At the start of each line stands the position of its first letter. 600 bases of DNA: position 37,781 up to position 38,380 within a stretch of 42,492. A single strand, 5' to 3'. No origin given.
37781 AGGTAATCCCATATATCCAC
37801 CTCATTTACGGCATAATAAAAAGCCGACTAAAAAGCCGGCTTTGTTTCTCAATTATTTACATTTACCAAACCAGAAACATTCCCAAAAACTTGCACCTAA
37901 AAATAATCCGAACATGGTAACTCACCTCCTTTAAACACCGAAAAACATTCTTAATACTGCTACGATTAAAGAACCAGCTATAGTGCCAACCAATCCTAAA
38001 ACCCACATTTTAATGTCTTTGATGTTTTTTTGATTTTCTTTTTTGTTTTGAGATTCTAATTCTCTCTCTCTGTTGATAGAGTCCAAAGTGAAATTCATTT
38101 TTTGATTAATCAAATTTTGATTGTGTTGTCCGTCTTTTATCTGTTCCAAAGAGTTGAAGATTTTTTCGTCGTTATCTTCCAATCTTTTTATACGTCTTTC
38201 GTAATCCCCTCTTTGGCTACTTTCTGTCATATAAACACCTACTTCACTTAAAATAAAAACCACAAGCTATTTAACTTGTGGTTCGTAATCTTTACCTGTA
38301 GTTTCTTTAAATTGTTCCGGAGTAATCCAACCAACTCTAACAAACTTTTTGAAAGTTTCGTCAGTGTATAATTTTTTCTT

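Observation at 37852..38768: PBSX-like late module (XkdW-like, XkdX, XhlA-like) followed by a 20-aa aromatic peptide gene, separated from the actual holin-endolysin cassette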

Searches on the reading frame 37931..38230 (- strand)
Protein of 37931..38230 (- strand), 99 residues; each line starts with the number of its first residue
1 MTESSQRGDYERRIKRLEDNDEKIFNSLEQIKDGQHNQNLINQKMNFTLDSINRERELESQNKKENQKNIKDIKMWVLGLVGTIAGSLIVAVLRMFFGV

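Call 8: search_protein_families(library=pfam, proteins=[window:37931-38230:-], max_evalue=0.01)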
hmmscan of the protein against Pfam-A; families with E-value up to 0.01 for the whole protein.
window:37931-38230:- (99 aa): 2 families
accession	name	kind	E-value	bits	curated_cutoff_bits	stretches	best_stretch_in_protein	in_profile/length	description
PF11166.13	DUF2951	-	1.4e-32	112.2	26.7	1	7-99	6-98/98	Protein of unknown function (DUF2951)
PF10779.14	XhlA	-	0.0023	18.5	34.7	1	45-94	17-65/67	Haemolysin XhlA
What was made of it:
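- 37931..38230 (-): DUF2951 protein, 99 aa, with an N-terminal coiled-coil region and a single transmembrane segment at the extreme C-terminus. Its architecture resembles XhlA and SPP1 gp24.1. MW364974 annotates it 'holin regulator'. PF11166 at E=1.4e-32; XhlA PF10779 at E=0.0023, below its cut-off (call 8).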

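Call 9: search_protein_families(library=phrogs, proteins=[window:37931-38230:-], max_evalue=0.01)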
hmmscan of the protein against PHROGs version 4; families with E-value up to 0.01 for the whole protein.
window:37931-38230:- (99 aa): 3 families
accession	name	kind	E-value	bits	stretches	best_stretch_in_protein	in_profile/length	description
phrog_276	-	unknown function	1.1e-43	148.3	1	4-99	4-99/99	-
phrog_689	-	lysis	0.001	20.2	1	15-93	5-85/91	holin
phrog_2990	-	unknown function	0.0011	20.1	1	14-91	49-127/133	-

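Call 11: find_related_loci(query=window:37931-38230:-, collection=viral_contigs, flank=3000)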
Query window:37931-38230:- (99 aa) in viral_contigs; peptide patterns used: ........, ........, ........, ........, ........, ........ (x = any residue, [..] = any of these).
91 stretches matched a pattern; 65 encode a relative of the query (tblastn E <= 1e-3); 65 distinct loci.
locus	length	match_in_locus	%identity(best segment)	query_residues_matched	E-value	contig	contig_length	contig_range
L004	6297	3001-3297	100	1-99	1e-62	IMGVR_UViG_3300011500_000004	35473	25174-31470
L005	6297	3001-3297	100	1-99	1e-62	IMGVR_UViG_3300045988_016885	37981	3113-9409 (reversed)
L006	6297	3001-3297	100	1-99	1e-62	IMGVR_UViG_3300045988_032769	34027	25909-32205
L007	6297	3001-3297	100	1-99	1e-62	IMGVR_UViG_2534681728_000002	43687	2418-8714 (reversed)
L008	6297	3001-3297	100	1-99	1e-62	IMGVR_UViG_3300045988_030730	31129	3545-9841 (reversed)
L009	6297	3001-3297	100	1-99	1e-62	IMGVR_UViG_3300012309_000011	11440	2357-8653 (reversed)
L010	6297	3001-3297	100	1-99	1e-62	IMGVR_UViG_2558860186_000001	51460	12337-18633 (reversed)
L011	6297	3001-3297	100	1-99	1e-62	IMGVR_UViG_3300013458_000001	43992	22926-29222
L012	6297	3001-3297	100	1-99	1e-62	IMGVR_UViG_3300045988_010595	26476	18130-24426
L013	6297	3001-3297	100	1-99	1e-62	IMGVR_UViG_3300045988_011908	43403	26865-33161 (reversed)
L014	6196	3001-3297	100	1-99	1e-62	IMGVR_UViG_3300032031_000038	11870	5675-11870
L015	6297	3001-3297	100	1-99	1e-62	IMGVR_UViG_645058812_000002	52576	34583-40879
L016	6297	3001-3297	100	1-99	1e-62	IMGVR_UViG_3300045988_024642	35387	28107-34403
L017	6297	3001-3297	100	1-99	1e-62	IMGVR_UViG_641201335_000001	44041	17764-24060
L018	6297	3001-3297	98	1-99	5e-62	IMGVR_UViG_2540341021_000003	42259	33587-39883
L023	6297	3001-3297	78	1-99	8e-51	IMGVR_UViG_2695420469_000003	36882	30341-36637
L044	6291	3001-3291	71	3-99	5e-43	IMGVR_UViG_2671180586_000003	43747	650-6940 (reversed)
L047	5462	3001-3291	71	3-99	5e-43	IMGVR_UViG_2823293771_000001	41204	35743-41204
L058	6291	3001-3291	68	3-99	8e-42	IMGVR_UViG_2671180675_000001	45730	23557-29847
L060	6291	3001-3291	68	3-99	8e-42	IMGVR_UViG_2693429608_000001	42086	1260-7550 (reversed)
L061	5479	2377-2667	70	3-99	2e-41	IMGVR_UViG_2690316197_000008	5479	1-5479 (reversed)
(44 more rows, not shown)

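Call 29: search_dna_similar(query=window:37931-38230:-, collection=phages, mode=protein, max_evalue=0.001, max_rows=60, rows=spread)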
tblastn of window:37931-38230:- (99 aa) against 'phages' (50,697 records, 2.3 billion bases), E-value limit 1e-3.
Records with a match: 351; places in all: 352; records where one place covers at least 80% of the query: 347.
Best place of each record, by identity: >=99% 20; 60-80% 8; <60% 323.
By first word of the organism name: Staphylococcus 347; Mammaliicoccus 3; Dubowvirus 1.
By host as written in the record: Staphylococcus aureus 135; - 39; Staphylococcus epidermidis 10; Staphylococcus sp. 8; Staphylococcus aureus RN4220 7; Staphylococcus aureus subsp. aureus RN4220 6; Staphylococcus aureus strain 8325 4; Staphylococcus aureus KCTC 1621 3; and 106 more.
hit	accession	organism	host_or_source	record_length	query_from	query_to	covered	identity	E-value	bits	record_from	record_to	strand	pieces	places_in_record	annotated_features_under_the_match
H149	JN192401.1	Staphylococcus phage vB_SepiS-phiIPLA7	Staphylococcus epidermidis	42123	1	99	100%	100.0%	6e-59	199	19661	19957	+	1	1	hypothetical protein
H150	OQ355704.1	Staphylococcus phage vB_SepS_BE28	Staphylococcus epidermidis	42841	1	99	100%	100.0%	6e-59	199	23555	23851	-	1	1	hypothetical protein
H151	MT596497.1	Staphylococcus phage 456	Staphylococcus epidermidis 414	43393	1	99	100%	100.0%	6e-59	199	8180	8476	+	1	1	hypothetical protein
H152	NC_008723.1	Staphylococcus phage PH15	Staphylococcus epidermidis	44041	1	99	100%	100.0%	6e-59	199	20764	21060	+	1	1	DUF2951 family protein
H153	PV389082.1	Mammaliicoccus phage phi6229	Mammaliicoccus sciuri IVB6229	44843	1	99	100%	69.7%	4e-34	128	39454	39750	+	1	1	hypothetical protein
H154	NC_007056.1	Staphylococcus phage EW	Staphylococcus aureus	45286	1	99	100%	58.6%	1e-31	121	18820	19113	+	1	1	DUF2951 family protein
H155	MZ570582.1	Staphylococcus phage SAP_1432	Staphylococcus aureus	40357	6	99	95%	56.4%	2e-28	112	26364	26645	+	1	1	hypothetical protein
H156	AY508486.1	Staphylococcus phage 77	-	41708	6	99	95%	55.3%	5e-28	110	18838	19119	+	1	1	77ORF058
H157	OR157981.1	Staphylococcus phage BUCT_X001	methicillin-resistant Staphylococcus ...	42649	6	99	95%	55.3%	5e-28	110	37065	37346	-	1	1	DUF2951 domain-containing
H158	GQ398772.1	Staphylococcus phage P954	Staphylococcus aureus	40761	6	99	95%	55.3%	7e-28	110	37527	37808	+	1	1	hypothetical protein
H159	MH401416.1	Staphylococcus phage SA345ruMSSAST8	Staphylococcus aureus Sa345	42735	6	99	95%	55.3%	7e-28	110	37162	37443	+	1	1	hypothetical protein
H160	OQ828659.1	Staphylococcus phage SapYZUs7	Staphylococcus aureus s7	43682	6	99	95%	55.3%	7e-28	110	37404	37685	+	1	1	hypothetical protein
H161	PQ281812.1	Staphylococcus phage phiSabovST1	Staphylococcus aureus 23EV612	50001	6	99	95%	55.3%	7e-28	110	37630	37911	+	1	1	hypothetical protein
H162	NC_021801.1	Staphylococcus phage SA12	Staphylococcus aureus ATCC 29213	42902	5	99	96%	50.5%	4e-27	108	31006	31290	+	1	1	DUF2951 domain-containing protein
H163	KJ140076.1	Staphylococcus phage DW2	Staphylococcus aureus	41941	10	99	91%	53.3%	4e-25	102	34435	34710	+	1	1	hypothetical protein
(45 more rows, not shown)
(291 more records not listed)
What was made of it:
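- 37931..38230 (-): 351 phage records carry a relative (call 29).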

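Call 34: search_protein_families(library=pfam, proteins=[window:37931-38230:-], max_evalue=10)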
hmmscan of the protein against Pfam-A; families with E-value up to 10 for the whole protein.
window:37931-38230:- (99 aa): 6 families
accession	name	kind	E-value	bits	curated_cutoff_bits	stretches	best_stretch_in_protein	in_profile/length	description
PF11166.13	DUF2951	-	1.4e-32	112.2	26.7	1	7-99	6-98/98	Protein of unknown function (DUF2951)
PF10779.14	XhlA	-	0.0023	18.5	34.7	1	45-94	17-65/67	Haemolysin XhlA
PF19613.4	DUF6118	-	0.011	15.6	27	1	54-94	126-167/245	Family of unknown function (DUF6118)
PF10168.15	Nup88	-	0.032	12.5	24.4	1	14-76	573-632/702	Nuclear pore component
PF07357.16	DRAT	-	0.065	12.9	25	1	13-78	24-91/256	Dinitrogenase reductase ADP-ribosyltransferase (DRAT)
PF11932.13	DUF3450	-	0.099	12.4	32.6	1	9-75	34-96/241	Protein of unknown function (DUF3450)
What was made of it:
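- On XkdW (PBSX protein, Pfam XkdW): No Pfam hit even at E<=10 (calls 8, 34).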

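Call 35: search_protein_families(library=ncbifam, proteins=[window:37931-38230:-], max_evalue=1)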
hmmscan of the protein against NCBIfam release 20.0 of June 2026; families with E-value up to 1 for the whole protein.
window:37931-38230:- (99 aa): 4 families
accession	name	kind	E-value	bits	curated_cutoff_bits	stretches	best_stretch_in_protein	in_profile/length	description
TIGR04211.1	SH3_and_anchor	equivalog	0.0015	18.2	65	1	5-96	94-187/198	TIGR04211 family SH3 domain-containing protein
NF045849.1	ICE_MMCAP2_0565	equivalog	0.0098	15.6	40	1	60-92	43-75/80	Mbov_0395 family pilin-like conjugal transfer protein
TIGR02833.1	spore_III_AB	equivalog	0.039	14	146.5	1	15-91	100-167/170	stage III sporulation protein SpoIIIAB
TIGR00465.1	ilvC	equivalog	0.15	11.1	226.15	1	3-73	239-302/314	ketol-acid reductoisomerase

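Call 36: find_homologous_proteins(query=window:37931-38230:-, max_evalue=0.001)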
Query window:37931-38230:- (99 aa): 102 proteins with E <= 0.001 among 103 candidates.
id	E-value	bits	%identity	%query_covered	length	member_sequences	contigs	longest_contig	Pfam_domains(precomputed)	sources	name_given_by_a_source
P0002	6.7e-56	204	100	100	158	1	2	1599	PF09693.16,PF11166.13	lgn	-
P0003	8.6e-56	204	100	100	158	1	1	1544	PF09693.16,PF11166.13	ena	-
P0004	2.4e-55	202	99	100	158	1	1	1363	PF09693.16,PF11166.13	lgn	-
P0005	2.6e-55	202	99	100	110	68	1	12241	PF11166.13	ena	-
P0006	3.8e-55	201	99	100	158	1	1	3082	PF09693.16,PF11166.13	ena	-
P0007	1.9e-54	199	97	100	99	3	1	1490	PF11166.13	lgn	-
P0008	3.6e-54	198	98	100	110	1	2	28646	PF11166.13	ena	-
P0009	1.3e-50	187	89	100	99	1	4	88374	PF11166.13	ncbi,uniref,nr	ncbi:DUF2951 family protein [Staphylococcus warneri]|uniref:DUF2951 family protein n=1 Tax=Staphyloc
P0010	4.7e-50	185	88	100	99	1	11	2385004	PF11166.13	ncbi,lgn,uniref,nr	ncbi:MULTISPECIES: DUF2951 family protein [Staphylococcus]|uniref:DUF2951 family protein n=1 Tax=Sta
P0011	1.2e-49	184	87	100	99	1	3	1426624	PF11166.13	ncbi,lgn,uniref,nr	ncbi:DUF2951 family protein [Staphylococcus succinus]|uniref:DUF2951 family protein n=1 Tax=Staphylo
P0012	1.8e-49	183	89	100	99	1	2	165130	PF11166.13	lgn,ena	-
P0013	3.2e-49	183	87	100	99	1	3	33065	PF11166.13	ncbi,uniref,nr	ncbi:DUF2951 family protein [Staphylococcus warneri]|uniref:DUF2951 family protein n=1 Tax=Staphyloc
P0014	3.9e-49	182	87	100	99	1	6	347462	PF11166.13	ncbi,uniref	ncbi:DUF2951 family protein [Staphylococcus warneri]|uniref:DUF2951 family protein n=1 Tax=Staphyloc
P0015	6.5e-49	182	85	100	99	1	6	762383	PF11166.13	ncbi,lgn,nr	ncbi:DUF2951 family protein [Staphylococcus saprophyticus]|nr:DUF2951 family protein [Staphylococcus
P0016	6.7e-49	182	86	100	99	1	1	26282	PF11166.13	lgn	-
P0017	7.2e-49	181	86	100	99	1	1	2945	PF11166.13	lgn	-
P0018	9.4e-49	181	86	100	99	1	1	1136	PF11166.13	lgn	-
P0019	9.6e-49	181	86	100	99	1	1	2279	PF11166.13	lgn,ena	-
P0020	2.1e-48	180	87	100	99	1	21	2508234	PF11166.13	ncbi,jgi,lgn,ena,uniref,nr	ncbi:DUF2951 family protein [Staphylococcus warneri]|jgi:CRISPR/Cas system CSM-associated protein Cs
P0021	2.4e-48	180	86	100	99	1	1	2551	PF11166.13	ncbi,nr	ncbi:hypothetical protein AUK68_06935 [Staphylococcus epidermidis]|nr:hypothetical protein AUK68_069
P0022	4.0e-48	179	84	100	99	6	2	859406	PF11166.13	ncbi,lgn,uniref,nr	ncbi:DUF2951 family protein [Staphylococcus devriesei]|uniref:DUF2951 family protein n=1 Tax=Staphyl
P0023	4.0e-48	179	85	100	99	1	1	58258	PF11166.13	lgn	-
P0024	5.4e-48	179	85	100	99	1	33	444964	PF11166.13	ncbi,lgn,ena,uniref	ncbi:DUF2951 family protein [Staphylococcus pseudoxylosus]|uniref:DUF2951 family protein n=1 Tax=Sta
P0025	6.9e-48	178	82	100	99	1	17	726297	PF11166.13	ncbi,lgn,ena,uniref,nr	ncbi:DUF2951 family protein [Staphylococcus capitis subsp. urealyticus]|uniref:DUF2951 family protei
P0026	2.5e-47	176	81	100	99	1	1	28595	PF11166.13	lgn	-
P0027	4.0e-46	173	81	100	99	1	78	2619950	PF11166.13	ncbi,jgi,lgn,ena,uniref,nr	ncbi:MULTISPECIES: DUF2951 family protein [Staphylococcus]|uniref:DUF2951 family protein n=1 Tax=Sta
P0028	5.2e-46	172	82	100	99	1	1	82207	PF11166.13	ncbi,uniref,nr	ncbi:hypothetical protein BUY45_03990 [Staphylococcus devriesei]|uniref:DUF2951 family protein n=1 T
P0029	1.6e-45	171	80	100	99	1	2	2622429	PF11166.13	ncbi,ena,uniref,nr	ncbi:DUF2951 domain-containing protein [Staphylococcus lugdunensis]|uniref:DUF2951 family protein n=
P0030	2.0e-45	170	82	100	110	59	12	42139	PF11166.13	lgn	-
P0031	2.5e-45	170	80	100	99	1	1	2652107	PF11166.13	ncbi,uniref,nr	ncbi:DUF2951 family protein [Staphylococcus lugdunensis]|uniref:DUF2951 family protein n=1 Tax=Staph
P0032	4.5e-45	169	79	100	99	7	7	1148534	PF11166.13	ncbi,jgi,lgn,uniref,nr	ncbi:DUF2951 family protein [Staphylococcus pragensis]|uniref:DUF2951 family protein n=1 Tax=Staphyl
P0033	4.8e-45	169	84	98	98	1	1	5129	PF11166.13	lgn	-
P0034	5.4e-45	169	84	98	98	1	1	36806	PF11166.13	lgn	-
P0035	5.7e-45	169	84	98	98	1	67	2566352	PF11166.13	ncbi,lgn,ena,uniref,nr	ncbi:DUF2951 domain-containing protein [Staphylococcus haemolyticus]|uniref:DUF2951 family protein n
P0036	1.7e-44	167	79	98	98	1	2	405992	PF11166.13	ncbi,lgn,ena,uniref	ncbi:DUF2951 family protein [Staphylococcus caprae]|uniref:DUF2951 family protein n=1 Tax=Staphyloco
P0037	7.4e-44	165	78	98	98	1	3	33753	PF11166.13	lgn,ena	-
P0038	8.8e-44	165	80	100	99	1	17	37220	PF11166.13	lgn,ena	-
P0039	1.2e-43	165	78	98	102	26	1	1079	PF11166.13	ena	-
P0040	1.3e-43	165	80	100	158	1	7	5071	PF09693.16,PF11166.13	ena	-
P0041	5.8e-43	163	79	100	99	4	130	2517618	PF11166.13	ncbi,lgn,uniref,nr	ncbi:DUF2951 family protein [Staphylococcus haemolyticus]|uniref:DUF2951 family protein n=1 Tax=Stap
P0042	1.3e-39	152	77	96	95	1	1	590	PF11166.13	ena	-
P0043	7.8e-39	149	75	98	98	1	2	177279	PF11166.13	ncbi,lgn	ncbi:DUF2951 family protein [Staphylococcus borealis]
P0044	8.0e-39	149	68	100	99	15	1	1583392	PF11166.13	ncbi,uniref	ncbi:DUF2951 family protein [Mammaliicoccus sciuri]|uniref:DUF2951 family protein n=1 Tax=Mammaliico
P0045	1.4e-38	149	74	98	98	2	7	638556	PF11166.13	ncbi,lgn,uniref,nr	ncbi:hypothetical protein BUZ31_05275 [Staphylococcus haemolyticus]|uniref:DUF2951 family protein n=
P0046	1.9e-38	148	74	98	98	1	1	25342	PF11166.13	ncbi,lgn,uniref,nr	ncbi:hypothetical protein BUZ40_03245 [Staphylococcus haemolyticus]|uniref:DUF2951 family protein n=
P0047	2.8e-38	148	70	100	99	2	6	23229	PF11166.13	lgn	-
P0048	4.3e-38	147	72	100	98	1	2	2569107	PF11166.13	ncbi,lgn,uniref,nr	ncbi:DUF2951 family protein [Staphylococcus hyicus]|uniref:DUF2951 family protein n=1 Tax=Staphyloco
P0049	5.6e-38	147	73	98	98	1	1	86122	PF11166.13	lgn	-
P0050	8.8e-38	146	73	98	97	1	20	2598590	PF11166.13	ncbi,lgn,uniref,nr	ncbi:DUF2951 family protein [Staphylococcus hyicus]|uniref:DUF2951 family protein n=1 Tax=Staphyloco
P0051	1.3e-37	145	73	98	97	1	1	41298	PF11166.13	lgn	-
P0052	1.4e-37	145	74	93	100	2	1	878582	PF11166.13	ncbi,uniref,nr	ncbi:DUF2951 family protein [Staphylococcus borealis]|uniref:DUF2951 family protein n=1 Tax=Staphylo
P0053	1.4e-37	145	72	100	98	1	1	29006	PF11166.13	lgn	-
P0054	2.3e-37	145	70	100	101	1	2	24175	PF11166.13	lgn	-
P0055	3.9e-37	144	71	100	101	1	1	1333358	PF11166.13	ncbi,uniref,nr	ncbi:DUF2951 domain-containing protein [Staphylococcus caprae]|uniref:DUF2951 family protein n=1 Tax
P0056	4.0e-37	144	71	100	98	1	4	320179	PF11166.13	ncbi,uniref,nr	ncbi:DUF2951 family protein [Staphylococcus pseudintermedius]|uniref:DUF2951 family protein n=1 Tax=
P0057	4.1e-37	144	73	93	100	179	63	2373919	PF11166.13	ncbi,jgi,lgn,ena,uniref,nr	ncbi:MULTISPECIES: DUF2951 family protein [Staphylococcus]|uniref:DUF2951 family protein n=1 Tax=Sta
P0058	4.4e-37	144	72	98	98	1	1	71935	PF11166.13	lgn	-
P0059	5.0e-37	144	68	98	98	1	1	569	PF11166.13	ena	-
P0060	5.2e-37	144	86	84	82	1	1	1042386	PF11166.13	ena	-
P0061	5.2e-37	144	71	100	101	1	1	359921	PF11166.13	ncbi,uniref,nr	ncbi:DUF2951 family protein [Staphylococcus borealis]|uniref:DUF2951 family protein n=1 Tax=Staphylo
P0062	5.4e-37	143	70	100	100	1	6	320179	PF11166.13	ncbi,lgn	-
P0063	5.9e-37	143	71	98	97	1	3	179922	PF11166.13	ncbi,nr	ncbi:TPA: DUF2951 family protein [Staphylococcus pseudintermedius]|nr:DUF2951 family protein [Staphy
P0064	6.1e-37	143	71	100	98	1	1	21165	PF11166.13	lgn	-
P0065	6.2e-37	143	70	100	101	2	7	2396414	PF11166.13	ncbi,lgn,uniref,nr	ncbi:DUF2951 family protein [Staphylococcus devriesei]|uniref:DUF2951 domain-containing protein n=1 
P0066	1.1e-36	142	69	98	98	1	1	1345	PF11166.13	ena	-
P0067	1.4e-36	142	69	100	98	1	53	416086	PF11166.13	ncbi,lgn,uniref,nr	ncbi:DUF2951 family protein [Staphylococcus chromogenes]|uniref:DUF2951 family protein n=1 Tax=Staph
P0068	1.4e-36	142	71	100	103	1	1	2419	PF11166.13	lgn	-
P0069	1.7e-36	142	70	100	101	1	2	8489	PF11166.13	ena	-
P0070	1.8e-36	142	69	98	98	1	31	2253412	PF11166.13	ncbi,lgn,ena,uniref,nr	ncbi:hypothetical protein B2G94_09975 [Staphylococcus hominis subsp. hominis]|uniref:DUF2951 family 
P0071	2.0e-36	142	71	100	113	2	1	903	PF11166.13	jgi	jgi:hypothetical protein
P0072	2.0e-36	142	68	98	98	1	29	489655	PF11166.13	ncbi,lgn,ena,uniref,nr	ncbi:DUF2951 family protein [Staphylococcus sp. FR124]|uniref:DUF2951 family protein n=1 Tax=Staphyl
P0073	2.1e-36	142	70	100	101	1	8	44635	PF11166.13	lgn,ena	-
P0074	2.4e-36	141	73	92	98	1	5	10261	PF11166.13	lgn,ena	-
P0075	3.3e-36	141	68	100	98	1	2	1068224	PF11166.13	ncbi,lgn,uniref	ncbi:DUF2951 family protein [Staphylococcus chromogenes]|uniref:DUF2951 family protein n=1 Tax=Staph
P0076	3.4e-36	141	69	98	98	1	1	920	PF11166.13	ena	-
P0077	3.7e-36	141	66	100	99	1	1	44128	PF11166.13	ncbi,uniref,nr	ncbi:DUF2951 domain-containing protein [Staphylococcus americanisciuri]|uniref:DUF2951 domain-contai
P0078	4.0e-36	141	69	100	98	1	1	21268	PF11166.13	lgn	-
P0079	4.7e-36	140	68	98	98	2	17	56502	PF11166.13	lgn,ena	-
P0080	6.1e-36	140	72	93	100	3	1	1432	PF11166.13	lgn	-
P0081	7.2e-36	140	69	100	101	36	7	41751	PF11166.13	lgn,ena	-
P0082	1.1e-35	139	69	100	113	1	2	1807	PF11166.13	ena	-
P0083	1.4e-35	139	69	100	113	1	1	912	PF11166.13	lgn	-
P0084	1.6e-35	139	69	100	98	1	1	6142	PF11166.13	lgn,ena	-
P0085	4.0e-35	137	69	98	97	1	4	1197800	PF11166.13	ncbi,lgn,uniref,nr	ncbi:DUF2951 family protein [Staphylococcus chromogenes]|uniref:DUF2951 family protein n=1 Tax=Staph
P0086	9.3e-35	136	71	98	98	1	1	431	PF11166.13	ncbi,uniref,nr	ncbi:hypothetical protein BU111_13770 [Staphylococcus xylosus]|uniref:DUF2951 family protein n=1 Tax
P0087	1.6e-34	136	66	98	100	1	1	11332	PF11166.13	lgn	-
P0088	2.2e-34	135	65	100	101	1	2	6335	PF11166.13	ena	-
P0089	5.5e-34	134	65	100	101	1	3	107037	PF11166.13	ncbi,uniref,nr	ncbi:DUF2951 family protein [Staphylococcus hominis]|uniref:DUF2951 family protein n=1 Tax=Staphyloc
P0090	1.0e-32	130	64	98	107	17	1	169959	PF11166.13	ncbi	-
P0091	1.5e-32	129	61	100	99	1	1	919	PF11166.13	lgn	-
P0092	4.2e-31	125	98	63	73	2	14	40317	PF11166.13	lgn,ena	-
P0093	5.4e-29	118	56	100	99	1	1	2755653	PF11166.13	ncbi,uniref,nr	ncbi:DUF2951 domain-containing protein [Staphylococcus arlettae]|uniref:DUF2951 domain-containing pr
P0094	2.4e-27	113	86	70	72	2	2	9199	PF11166.13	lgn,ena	-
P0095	5.8e-27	111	86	70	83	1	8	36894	PF11166.13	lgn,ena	-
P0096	1.4e-26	110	60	90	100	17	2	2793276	PF11166.13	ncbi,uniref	ncbi:DUF2951 family protein [Staphylococcus delphini]|uniref:DUF2951 family protein n=1 Tax=Staphylo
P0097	2.5e-26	109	86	64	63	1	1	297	PF11166.13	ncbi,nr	ncbi:DUF2951 family protein, partial [Staphylococcus aureus]|nr:DUF2951 family protein [Staphylococc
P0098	9.4e-25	104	69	78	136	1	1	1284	PF11166.13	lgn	-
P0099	5.9e-23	99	84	58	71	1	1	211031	PF11166.13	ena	-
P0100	4.8e-22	96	95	56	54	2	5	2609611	PF11166.13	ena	-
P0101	6.0e-19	86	90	49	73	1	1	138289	PF11166.13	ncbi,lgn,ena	-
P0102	3.9e-18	83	72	68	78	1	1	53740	PF11166.13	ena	-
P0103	2.3e-15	74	67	56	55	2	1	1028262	PF11166.13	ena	-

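Call 65: search_solved_structures(query=A2, max_evalue=10)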
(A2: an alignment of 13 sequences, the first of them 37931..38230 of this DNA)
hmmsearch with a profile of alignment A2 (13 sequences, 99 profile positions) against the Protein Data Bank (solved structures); distinct sequences matched with E-value up to 10: 25.
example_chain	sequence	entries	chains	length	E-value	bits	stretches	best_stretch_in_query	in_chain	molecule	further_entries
8afe_A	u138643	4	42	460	0.027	17.6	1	4-80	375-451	Crescentin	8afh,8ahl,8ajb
7xw9_A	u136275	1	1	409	0.04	17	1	52-95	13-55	Guanine nucleotide-binding protein G(q) subunit alpha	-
9n9g_1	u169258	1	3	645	0.12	15.4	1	10-87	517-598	Kinetochore protein NDC80 homolog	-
8afl_A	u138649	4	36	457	0.14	15.2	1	9-80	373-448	Crescentin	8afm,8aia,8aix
5xxb_V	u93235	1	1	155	0.47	13.6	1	14-80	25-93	Ribosomal protein eL24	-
7try_A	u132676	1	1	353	0.54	13.4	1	51-95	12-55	Guanine nucleotide-binding protein subunit alpha-11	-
1got_A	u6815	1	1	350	0.55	13.3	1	54-89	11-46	GT-ALPHA/GI-ALPHA CHIMERA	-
6oya_A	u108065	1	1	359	0.55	13.3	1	54-89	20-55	Gt-alpha/Gi1-alpha chimera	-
7rkf_A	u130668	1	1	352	0.56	13.3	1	51-95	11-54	Guanine nucleotide-binding protein subunit alpha-11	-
3v00_C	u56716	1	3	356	0.57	13.3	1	54-89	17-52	Guanine nucleotide-binding protein G(t) subunit alpha-1/ Guanine nucleotide-binding protei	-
6oy9_A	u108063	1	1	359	0.59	13.2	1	54-89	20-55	Gt-alpha/Gi1-alpha chimera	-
7jsn_E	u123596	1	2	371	0.65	13.1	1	54-89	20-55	Guanine nucleotide-binding protein G(t) subunit alpha-1, Guanine nucleotide-binding protei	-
9uan_B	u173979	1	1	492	0.82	12.8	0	52-90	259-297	miniGq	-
1as0_A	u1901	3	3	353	1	12.5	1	52-90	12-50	GIA1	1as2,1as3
8si1_E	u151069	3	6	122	1.1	12.4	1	1-65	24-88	Conglutin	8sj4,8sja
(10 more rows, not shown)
